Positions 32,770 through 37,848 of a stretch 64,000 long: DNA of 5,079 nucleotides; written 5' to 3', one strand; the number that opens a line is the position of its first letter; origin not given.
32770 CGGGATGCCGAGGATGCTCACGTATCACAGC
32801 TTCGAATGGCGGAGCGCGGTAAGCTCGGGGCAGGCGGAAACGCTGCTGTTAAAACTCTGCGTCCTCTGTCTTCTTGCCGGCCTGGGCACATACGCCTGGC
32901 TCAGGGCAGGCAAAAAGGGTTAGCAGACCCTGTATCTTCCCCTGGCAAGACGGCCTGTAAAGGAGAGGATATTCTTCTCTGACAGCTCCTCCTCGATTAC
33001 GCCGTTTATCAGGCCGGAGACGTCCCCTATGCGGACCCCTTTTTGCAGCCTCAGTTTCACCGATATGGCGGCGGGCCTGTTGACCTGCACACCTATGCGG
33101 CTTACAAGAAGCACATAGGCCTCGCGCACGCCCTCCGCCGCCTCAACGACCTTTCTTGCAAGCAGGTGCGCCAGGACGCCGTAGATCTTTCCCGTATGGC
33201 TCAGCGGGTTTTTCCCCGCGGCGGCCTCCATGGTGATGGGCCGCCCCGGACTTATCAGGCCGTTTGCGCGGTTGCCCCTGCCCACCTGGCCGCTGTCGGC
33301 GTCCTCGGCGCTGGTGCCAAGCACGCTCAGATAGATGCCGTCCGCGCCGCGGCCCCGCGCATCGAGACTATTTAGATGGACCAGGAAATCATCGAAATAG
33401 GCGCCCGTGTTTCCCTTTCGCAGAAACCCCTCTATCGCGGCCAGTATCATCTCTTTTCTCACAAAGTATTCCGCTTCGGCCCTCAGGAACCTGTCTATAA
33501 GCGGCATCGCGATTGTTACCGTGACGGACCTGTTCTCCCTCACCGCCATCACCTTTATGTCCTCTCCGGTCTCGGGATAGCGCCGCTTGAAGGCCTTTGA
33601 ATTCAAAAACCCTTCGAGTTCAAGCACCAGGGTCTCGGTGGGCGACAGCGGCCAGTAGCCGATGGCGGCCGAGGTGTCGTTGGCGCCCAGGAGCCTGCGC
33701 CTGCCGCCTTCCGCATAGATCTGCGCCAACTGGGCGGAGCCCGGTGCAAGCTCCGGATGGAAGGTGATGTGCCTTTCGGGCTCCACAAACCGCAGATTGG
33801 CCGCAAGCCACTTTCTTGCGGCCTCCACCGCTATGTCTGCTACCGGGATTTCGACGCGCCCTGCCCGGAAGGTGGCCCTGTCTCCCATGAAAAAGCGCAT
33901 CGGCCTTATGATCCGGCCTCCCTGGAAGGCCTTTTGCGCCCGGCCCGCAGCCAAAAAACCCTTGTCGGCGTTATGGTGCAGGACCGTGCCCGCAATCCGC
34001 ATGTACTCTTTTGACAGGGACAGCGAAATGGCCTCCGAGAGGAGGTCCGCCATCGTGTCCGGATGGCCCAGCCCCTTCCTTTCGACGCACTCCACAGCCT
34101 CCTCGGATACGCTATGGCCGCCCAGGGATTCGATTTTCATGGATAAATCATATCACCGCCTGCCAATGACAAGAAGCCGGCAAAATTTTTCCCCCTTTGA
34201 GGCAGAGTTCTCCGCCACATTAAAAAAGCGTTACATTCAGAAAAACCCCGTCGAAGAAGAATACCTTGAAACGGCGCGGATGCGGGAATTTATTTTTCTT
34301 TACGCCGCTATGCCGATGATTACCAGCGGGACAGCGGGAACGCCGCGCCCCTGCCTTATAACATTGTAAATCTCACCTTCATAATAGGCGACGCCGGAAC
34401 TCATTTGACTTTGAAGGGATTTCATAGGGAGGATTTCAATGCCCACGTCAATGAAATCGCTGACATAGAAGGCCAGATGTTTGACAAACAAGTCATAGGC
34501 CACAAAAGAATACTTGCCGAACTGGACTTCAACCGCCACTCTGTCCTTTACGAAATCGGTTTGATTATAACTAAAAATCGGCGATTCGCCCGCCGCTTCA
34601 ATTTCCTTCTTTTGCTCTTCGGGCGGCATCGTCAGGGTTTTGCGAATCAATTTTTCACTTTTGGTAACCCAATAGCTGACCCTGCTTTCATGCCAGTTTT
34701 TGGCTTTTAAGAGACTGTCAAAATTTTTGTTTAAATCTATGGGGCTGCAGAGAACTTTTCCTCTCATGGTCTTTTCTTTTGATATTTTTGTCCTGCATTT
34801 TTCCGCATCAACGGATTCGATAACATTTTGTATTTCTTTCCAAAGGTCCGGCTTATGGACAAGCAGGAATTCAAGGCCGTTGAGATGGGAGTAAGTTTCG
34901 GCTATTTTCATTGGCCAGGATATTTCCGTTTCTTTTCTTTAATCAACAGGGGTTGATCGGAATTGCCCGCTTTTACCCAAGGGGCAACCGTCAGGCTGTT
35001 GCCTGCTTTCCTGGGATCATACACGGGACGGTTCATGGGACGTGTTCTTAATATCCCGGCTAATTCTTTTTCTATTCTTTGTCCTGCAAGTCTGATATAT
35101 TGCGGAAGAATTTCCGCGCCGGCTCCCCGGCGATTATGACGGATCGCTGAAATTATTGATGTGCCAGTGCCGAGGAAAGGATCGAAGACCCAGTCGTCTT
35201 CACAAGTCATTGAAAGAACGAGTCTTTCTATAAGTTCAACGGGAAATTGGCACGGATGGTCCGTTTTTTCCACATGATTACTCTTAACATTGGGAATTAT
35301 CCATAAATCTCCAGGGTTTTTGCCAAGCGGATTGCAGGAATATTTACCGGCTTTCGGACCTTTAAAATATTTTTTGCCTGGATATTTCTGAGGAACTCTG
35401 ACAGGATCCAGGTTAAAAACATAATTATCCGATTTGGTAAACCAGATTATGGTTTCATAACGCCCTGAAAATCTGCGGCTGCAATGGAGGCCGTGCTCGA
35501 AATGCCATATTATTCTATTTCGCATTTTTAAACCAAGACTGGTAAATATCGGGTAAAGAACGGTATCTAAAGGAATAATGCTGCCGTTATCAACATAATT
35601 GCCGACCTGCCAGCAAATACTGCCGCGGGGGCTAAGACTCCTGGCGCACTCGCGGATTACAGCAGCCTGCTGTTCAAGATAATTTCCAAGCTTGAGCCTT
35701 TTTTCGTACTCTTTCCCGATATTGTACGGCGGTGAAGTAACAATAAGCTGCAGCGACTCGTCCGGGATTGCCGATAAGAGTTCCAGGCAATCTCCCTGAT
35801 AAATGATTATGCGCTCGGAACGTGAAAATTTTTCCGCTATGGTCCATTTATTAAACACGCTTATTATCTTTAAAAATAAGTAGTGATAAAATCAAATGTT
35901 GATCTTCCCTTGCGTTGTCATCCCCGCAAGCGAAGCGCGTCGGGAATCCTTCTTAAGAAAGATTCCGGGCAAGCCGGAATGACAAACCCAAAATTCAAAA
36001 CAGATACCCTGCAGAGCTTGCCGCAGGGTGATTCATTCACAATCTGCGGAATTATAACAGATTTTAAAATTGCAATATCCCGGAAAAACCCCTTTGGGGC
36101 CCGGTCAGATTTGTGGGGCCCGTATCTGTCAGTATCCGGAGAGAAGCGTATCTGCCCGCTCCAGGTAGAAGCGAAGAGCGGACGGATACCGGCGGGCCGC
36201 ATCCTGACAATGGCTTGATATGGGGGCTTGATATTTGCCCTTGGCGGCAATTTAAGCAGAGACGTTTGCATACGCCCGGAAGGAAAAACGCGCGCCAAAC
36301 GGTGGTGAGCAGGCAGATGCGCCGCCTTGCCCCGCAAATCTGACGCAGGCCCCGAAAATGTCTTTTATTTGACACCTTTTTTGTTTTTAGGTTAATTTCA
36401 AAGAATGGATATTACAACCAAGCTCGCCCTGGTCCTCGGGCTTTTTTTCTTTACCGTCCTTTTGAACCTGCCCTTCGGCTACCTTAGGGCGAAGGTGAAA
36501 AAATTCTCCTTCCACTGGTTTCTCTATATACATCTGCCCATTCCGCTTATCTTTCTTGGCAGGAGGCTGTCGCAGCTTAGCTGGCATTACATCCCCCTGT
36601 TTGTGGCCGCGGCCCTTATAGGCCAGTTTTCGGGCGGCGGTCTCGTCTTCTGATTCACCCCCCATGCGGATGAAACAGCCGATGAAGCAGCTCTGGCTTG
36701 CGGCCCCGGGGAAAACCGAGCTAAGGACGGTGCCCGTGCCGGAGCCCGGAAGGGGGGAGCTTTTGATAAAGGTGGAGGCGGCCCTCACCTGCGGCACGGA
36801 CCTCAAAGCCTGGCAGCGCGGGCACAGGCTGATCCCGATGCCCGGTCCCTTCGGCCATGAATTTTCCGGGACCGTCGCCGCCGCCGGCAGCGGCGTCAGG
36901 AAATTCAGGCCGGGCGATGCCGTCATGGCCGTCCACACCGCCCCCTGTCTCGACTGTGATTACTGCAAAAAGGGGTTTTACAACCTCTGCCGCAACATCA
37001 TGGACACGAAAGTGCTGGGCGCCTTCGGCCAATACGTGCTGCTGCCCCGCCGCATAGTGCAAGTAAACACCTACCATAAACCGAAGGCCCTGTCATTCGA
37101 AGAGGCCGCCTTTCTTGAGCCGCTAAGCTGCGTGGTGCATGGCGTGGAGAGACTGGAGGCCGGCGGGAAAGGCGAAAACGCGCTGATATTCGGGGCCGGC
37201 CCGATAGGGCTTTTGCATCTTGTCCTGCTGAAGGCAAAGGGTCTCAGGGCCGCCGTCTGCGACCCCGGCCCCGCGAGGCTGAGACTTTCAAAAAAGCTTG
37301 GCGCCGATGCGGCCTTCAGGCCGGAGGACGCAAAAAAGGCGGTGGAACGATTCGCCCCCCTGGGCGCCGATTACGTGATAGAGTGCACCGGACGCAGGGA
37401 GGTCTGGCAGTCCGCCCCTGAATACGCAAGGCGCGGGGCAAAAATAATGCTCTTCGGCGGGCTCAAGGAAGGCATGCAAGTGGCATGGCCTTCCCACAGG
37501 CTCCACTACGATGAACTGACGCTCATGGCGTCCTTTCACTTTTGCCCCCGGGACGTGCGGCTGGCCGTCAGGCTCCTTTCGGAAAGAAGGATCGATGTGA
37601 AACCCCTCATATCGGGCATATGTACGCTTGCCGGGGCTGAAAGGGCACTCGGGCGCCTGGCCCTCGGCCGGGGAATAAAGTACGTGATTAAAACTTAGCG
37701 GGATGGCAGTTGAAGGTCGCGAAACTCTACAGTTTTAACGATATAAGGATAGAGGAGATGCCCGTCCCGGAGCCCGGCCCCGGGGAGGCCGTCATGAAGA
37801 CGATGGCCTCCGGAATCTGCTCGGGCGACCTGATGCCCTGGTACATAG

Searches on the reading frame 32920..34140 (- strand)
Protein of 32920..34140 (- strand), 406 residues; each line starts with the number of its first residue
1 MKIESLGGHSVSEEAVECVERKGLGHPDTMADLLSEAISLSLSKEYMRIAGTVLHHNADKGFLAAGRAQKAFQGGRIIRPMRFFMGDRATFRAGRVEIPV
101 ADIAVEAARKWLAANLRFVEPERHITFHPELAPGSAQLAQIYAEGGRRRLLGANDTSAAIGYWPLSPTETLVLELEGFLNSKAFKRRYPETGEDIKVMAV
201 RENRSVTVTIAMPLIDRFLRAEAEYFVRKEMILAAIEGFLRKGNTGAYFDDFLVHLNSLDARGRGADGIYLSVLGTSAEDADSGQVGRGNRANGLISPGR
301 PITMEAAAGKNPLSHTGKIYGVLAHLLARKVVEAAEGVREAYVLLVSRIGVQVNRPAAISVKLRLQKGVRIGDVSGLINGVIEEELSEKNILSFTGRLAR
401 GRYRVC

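Call 44: search_protein_families(library=pfam, proteins=[window:32920-34140:-], max_evalue=0.00001)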
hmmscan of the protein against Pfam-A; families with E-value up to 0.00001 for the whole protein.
window:32920-34140:- (406 aa): 1 family
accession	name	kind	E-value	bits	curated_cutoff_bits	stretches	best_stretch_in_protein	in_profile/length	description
PF01941.24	AdoMet_Synthase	-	8.6e-139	463.2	27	1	2-401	4-394/395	S-adenosylmethionine synthetase (AdoMet synthetase)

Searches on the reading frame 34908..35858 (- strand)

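Call 44: search_protein_families(library=pfam, proteins=[window:34908-35858:-], max_evalue=0.00001)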
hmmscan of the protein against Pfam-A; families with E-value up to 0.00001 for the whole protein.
window:34908-35858:- (316 aa): 1 family
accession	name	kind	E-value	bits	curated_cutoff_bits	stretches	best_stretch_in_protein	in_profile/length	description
PF01555.25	N6_N4_Mtase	-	5.3e-50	170.9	26.7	1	37-258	2-219/221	DNA methylase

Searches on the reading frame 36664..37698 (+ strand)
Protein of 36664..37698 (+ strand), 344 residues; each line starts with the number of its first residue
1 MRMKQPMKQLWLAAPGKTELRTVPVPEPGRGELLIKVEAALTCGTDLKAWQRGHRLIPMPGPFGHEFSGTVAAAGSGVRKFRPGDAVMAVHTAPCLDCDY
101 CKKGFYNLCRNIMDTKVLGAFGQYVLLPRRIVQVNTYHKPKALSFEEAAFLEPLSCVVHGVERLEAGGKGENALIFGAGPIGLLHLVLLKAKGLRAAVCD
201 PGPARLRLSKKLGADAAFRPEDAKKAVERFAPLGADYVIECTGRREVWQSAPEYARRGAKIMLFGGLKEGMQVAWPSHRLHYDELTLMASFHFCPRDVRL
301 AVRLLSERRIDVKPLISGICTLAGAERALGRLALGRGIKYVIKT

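Call 63: search_protein_families(library=pfam, proteins=[window:36664-37698:+], max_evalue=0.00001)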
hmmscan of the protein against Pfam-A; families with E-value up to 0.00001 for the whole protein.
window:36664-37698:+ (344 aa): 3 families
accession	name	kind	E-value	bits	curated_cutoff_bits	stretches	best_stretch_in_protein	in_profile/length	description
PF08240.17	ADH_N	-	3.2e-24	85.6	23.5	1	29-131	1-98/104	Alcohol dehydrogenase GroES-like domain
PF00107.32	ADH_zinc_N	-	1.9e-19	70.3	31.8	1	180-306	1-128/129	Zinc-binding dehydrogenase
PF16912.11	Glu_dehyd_C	-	4.5e-10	39.8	34.9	1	148-282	4-146/211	Glucose dehydrogenase C-terminus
